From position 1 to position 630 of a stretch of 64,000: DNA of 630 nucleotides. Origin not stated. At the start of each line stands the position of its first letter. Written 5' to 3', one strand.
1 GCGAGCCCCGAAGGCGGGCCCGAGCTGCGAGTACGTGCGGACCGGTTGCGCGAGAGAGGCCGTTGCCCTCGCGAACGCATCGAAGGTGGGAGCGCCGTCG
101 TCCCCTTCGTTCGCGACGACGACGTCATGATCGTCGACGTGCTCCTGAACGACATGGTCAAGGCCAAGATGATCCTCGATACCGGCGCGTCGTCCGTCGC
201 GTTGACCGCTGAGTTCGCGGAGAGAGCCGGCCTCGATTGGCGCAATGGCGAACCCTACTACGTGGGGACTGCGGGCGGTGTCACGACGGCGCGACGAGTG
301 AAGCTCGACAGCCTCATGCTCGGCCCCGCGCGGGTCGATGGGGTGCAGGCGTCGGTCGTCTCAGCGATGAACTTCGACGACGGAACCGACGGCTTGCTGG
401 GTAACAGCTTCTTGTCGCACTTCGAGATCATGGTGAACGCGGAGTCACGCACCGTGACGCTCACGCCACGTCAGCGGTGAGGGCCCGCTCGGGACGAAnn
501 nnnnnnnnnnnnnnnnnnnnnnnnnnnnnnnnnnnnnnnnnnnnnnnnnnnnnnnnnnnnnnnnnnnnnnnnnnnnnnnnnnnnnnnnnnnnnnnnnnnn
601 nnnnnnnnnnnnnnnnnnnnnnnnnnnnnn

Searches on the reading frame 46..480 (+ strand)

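Call 73: search_protein_families(library=pfam, proteins=[window:46-480:+], max_evalue=0.001)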
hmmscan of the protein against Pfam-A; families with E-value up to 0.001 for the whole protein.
window:46-480:+ (144 aa): 2 families
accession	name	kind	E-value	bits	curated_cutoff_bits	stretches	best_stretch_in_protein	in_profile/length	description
PF13975.11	gag-asp_proteas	-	4.9e-20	72.4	28.2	1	30-125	1-92/92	gag-polyprotein putative aspartyl protease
PF13650.11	Asp_protease_2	-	3.1e-19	69.9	24.3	1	30-122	1-90/90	Aspartyl protease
